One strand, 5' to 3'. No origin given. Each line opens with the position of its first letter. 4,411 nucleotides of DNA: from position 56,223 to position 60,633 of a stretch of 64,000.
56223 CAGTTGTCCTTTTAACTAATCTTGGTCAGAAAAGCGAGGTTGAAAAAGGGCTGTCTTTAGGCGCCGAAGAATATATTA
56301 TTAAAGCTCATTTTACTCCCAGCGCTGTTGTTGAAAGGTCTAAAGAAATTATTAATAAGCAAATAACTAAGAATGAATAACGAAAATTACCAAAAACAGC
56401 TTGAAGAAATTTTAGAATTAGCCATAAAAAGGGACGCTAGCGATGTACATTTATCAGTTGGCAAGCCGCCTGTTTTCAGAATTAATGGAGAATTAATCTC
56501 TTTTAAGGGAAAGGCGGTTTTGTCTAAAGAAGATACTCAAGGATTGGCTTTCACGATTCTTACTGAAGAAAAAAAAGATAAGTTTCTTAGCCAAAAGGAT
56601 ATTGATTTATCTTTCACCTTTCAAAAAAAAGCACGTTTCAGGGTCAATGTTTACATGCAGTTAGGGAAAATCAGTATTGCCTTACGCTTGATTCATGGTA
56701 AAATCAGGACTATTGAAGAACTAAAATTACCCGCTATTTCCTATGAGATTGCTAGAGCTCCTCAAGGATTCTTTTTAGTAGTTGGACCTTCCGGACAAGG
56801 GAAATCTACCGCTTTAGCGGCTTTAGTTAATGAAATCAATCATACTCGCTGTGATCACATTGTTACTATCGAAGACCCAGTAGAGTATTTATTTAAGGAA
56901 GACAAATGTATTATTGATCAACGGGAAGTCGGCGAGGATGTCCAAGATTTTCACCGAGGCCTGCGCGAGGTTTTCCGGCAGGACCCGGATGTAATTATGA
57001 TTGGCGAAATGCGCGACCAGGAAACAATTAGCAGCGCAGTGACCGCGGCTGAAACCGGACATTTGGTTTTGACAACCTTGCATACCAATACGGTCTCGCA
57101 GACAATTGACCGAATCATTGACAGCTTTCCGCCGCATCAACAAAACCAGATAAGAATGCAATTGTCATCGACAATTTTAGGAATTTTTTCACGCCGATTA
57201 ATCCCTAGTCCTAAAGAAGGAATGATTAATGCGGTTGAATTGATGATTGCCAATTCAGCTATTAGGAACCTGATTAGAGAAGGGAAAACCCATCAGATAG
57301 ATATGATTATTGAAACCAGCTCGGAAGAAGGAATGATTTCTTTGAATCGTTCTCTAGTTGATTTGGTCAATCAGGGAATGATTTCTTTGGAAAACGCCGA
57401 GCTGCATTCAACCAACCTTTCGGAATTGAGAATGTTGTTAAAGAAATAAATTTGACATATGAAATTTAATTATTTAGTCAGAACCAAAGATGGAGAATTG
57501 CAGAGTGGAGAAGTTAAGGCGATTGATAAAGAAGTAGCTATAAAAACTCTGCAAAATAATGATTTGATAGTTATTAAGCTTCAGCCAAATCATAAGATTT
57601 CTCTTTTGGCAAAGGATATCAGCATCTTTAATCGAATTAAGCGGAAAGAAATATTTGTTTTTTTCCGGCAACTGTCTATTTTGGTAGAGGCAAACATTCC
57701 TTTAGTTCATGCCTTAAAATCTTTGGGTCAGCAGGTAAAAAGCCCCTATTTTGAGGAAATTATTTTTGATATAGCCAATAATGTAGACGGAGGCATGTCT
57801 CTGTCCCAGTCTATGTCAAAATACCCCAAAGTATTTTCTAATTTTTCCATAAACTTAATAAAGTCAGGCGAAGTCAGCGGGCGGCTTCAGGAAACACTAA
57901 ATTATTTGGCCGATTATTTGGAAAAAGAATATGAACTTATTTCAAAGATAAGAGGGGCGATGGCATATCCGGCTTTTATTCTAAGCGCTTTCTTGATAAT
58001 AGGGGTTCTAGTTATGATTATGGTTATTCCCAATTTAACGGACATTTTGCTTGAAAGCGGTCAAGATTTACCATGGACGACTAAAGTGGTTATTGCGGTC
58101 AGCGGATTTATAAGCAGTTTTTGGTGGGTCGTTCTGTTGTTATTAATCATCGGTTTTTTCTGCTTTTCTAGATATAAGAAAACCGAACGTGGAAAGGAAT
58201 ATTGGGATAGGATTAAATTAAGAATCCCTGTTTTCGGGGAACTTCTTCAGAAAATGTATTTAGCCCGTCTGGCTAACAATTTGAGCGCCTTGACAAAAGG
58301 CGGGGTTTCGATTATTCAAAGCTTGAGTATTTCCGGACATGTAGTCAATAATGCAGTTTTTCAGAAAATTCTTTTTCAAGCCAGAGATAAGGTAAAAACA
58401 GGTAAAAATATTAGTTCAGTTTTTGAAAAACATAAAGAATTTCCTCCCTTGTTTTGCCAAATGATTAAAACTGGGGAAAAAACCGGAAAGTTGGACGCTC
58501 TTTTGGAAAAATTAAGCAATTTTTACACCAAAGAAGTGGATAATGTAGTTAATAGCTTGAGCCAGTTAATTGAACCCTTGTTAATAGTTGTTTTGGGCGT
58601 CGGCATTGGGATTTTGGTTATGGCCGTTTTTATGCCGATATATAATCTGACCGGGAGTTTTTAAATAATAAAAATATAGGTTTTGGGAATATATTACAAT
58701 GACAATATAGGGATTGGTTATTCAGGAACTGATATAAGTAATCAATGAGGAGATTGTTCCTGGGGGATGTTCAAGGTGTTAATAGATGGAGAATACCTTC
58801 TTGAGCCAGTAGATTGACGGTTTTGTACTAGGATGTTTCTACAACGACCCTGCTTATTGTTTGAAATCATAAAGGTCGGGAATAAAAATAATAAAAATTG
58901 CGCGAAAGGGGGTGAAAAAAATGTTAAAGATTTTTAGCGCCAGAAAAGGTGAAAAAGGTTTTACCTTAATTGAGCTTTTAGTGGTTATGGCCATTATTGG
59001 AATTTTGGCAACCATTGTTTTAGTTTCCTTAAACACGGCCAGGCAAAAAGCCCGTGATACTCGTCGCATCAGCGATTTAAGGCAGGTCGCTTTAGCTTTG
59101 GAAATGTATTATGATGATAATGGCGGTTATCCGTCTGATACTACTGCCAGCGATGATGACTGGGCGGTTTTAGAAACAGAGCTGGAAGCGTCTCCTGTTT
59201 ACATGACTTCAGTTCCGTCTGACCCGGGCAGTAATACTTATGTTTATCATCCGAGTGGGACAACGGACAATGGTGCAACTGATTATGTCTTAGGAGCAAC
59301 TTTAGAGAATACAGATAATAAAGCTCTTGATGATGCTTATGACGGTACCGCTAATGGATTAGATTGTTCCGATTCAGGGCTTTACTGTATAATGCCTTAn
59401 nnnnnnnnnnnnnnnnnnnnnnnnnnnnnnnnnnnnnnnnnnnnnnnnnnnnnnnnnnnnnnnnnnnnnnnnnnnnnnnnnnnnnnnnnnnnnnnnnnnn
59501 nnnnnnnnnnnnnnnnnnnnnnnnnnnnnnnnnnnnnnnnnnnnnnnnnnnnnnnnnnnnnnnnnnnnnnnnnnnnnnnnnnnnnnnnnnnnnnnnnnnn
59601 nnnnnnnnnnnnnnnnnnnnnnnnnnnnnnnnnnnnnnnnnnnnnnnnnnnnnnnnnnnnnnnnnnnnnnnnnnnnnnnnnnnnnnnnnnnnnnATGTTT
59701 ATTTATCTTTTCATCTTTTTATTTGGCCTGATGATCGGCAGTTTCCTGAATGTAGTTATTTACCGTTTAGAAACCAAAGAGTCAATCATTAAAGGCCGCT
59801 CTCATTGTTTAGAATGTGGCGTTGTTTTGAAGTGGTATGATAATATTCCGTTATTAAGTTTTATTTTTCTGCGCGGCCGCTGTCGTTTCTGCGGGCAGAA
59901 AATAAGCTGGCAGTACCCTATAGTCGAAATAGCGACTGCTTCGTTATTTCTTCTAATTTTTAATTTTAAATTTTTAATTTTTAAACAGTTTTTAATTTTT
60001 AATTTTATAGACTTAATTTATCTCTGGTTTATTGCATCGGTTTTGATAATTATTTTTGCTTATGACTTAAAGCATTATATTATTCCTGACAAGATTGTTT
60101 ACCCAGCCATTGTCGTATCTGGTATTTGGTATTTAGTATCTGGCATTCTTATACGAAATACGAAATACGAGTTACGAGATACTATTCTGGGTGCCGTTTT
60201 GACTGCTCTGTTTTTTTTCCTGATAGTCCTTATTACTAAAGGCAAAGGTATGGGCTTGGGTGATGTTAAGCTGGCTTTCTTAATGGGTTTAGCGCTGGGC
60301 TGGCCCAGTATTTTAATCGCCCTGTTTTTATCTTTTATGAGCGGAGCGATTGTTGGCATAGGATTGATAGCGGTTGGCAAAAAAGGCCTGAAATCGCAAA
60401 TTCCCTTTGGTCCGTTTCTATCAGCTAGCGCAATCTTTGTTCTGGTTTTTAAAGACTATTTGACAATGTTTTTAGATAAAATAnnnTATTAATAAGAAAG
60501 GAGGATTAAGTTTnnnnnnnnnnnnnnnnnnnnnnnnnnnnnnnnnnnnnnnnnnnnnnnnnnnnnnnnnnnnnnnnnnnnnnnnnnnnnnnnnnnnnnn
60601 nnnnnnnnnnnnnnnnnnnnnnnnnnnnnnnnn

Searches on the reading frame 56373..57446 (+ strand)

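Call 78: search_protein_families(library=pfam, proteins=[window:56373-57446:+], max_evalue=0.00001)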
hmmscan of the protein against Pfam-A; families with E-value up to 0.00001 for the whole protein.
window:56373-57446:+ (358 aa): 1 family
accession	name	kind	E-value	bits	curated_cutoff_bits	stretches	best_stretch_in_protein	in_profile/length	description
PF00437.27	T2SSE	-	3.2e-45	154.8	24.9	1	7-281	9-286/370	Type II/IV secretion system protein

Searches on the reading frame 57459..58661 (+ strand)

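Call 78: search_protein_families(library=pfam, proteins=[window:57459-58661:+], max_evalue=0.00001)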
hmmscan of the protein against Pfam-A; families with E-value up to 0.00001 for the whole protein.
window:57459-58661:+ (401 aa): 1 family
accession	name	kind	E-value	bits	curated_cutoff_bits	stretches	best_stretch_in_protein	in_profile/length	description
PF00482.28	T2SSF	-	1.4e-61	206.5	25.2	2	68-191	1-125/125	Type II secretion system (T2SS), protein F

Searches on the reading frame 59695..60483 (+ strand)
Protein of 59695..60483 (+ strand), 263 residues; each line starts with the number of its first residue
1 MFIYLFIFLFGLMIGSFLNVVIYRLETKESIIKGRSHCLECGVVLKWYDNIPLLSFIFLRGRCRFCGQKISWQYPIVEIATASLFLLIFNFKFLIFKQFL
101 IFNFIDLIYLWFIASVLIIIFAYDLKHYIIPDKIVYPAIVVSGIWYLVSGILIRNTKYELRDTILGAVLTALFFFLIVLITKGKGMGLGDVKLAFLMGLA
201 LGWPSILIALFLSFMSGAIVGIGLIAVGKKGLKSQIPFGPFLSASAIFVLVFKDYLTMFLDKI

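Call 78: search_protein_families(library=pfam, proteins=[window:59695-60483:+], max_evalue=0.00001)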
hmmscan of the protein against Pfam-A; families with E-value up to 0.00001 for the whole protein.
window:59695-60483:+ (263 aa): 2 families
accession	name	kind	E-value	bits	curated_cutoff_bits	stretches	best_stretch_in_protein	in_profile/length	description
PF06750.18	A24_N_bact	-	3.7e-35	120.3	23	1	9-89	1-81/84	Bacterial Peptidase A24 N-terminal domain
PF01478.23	Peptidase_A24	-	2.5e-17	63.7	26.5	1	111-222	1-104/104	Type IV leader peptidase family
